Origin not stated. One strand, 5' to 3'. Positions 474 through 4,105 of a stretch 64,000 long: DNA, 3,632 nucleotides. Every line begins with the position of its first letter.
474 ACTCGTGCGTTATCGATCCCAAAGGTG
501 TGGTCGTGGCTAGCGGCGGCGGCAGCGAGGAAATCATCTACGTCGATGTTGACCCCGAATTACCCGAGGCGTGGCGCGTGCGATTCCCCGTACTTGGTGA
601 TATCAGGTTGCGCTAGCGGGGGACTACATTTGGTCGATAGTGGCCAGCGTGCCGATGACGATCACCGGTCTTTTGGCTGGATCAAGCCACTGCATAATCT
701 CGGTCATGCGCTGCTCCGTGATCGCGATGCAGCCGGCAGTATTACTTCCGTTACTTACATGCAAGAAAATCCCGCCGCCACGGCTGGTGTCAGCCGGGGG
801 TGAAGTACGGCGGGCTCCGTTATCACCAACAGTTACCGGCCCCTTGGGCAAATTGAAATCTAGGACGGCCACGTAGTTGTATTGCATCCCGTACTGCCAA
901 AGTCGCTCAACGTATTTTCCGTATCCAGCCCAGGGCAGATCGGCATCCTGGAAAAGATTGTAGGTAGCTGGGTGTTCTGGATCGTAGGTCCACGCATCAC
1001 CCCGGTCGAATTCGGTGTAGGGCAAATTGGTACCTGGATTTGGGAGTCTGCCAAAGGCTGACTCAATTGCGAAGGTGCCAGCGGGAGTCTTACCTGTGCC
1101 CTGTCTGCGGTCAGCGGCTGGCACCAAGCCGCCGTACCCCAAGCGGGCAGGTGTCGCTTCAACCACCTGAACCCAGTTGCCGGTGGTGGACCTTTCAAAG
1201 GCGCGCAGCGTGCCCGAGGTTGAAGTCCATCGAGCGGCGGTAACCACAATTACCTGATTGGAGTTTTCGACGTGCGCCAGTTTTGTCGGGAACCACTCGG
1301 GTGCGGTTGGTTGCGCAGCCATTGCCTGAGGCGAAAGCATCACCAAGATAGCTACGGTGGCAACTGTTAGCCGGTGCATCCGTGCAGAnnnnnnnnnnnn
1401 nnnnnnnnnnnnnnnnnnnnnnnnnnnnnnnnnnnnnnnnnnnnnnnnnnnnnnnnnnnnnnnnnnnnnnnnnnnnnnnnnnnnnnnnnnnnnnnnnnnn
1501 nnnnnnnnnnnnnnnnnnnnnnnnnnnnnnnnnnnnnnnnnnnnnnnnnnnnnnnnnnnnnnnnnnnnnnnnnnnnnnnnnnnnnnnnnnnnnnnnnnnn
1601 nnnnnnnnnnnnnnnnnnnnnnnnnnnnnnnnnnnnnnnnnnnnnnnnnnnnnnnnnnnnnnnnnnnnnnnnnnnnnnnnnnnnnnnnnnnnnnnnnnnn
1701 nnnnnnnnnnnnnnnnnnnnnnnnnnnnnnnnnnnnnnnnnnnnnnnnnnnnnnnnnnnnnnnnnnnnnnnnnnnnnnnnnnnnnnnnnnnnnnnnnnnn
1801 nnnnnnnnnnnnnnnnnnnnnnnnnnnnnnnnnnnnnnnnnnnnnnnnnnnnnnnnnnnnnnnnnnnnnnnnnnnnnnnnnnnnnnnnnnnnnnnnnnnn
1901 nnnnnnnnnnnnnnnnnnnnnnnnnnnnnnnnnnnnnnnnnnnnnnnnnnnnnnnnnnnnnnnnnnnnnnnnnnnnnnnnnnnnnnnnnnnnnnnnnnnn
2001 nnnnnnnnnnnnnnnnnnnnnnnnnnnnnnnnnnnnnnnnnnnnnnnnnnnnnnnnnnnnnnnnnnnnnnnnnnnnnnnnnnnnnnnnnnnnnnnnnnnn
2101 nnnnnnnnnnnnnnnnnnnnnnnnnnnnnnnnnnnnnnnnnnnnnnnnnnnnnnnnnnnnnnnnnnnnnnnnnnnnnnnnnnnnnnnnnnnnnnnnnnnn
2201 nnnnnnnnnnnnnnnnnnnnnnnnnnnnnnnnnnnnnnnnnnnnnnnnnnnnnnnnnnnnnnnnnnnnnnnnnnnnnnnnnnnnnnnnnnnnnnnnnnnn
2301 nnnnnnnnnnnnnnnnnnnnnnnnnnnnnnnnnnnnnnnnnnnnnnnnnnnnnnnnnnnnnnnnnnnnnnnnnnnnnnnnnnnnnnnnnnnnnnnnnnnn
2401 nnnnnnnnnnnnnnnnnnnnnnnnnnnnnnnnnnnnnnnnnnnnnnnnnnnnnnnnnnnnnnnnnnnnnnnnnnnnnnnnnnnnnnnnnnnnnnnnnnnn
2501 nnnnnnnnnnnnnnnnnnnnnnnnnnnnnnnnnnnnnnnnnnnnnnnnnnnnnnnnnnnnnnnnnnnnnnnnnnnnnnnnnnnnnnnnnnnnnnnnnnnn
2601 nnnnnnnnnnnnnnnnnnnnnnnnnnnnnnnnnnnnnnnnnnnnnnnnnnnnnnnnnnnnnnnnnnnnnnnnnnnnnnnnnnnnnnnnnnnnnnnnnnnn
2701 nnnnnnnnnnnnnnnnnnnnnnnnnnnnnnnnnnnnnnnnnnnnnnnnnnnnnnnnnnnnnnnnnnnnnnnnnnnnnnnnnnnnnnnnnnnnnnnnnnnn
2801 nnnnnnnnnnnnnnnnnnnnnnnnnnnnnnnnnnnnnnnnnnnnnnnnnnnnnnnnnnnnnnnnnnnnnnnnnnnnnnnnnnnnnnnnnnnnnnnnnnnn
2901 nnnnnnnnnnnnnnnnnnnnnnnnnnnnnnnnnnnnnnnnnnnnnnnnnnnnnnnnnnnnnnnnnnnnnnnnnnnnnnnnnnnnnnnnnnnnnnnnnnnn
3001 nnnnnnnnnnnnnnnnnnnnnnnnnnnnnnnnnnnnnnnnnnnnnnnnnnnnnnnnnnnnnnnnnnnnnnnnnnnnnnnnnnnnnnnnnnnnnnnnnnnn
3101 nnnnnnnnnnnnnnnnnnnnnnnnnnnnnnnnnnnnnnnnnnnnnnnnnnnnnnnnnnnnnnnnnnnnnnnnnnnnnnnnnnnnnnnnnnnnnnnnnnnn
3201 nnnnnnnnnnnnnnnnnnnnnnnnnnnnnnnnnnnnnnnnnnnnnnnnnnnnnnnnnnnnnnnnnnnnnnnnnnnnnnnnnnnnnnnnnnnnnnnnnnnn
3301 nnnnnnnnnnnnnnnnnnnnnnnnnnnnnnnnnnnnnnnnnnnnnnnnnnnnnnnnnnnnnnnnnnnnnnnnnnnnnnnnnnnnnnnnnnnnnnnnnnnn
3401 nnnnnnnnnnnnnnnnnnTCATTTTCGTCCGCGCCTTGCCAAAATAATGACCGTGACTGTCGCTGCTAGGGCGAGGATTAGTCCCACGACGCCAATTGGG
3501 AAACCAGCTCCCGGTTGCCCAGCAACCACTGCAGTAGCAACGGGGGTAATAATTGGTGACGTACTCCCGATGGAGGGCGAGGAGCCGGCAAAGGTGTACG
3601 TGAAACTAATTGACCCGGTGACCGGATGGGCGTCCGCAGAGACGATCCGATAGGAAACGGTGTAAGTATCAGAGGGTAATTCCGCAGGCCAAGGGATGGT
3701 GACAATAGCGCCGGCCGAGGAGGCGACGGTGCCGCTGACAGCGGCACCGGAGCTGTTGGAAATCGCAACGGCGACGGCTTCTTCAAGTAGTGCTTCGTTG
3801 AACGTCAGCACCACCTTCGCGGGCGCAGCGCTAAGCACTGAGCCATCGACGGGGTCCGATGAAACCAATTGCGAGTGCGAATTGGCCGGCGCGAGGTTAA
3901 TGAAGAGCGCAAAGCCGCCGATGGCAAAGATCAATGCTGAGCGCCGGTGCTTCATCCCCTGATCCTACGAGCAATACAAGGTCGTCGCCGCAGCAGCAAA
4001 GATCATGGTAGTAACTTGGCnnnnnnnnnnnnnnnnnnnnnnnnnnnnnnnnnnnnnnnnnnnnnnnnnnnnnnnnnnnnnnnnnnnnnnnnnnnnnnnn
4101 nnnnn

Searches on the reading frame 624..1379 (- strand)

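Call 68: search_protein_families(library=pfam, proteins=[window:624-1379:-], max_evalue=0.00001)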
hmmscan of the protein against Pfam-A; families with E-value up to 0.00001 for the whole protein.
window:624-1379:- (251 aa): 1 family
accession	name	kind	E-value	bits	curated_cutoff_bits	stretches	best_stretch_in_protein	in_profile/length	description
PF03734.19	YkuD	-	7.1e-11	43.3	23.4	1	72-241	22-146/146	L,D-transpeptidase catalytic domain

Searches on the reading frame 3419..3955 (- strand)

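Call 68: search_protein_families(library=pfam, proteins=[window:3419-3955:-], max_evalue=0.00001)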
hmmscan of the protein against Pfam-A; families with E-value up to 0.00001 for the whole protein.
window:3419-3955:- (178 aa): 2 families
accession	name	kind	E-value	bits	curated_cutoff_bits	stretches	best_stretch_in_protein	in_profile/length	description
PF04234.18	CopC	-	3.2e-23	83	23.3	1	27-119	1-91/92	CopC domain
PF13205.12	Big_5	-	2.7e-07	31.7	23.6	1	29-102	6-83/105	Bacterial Ig-like domain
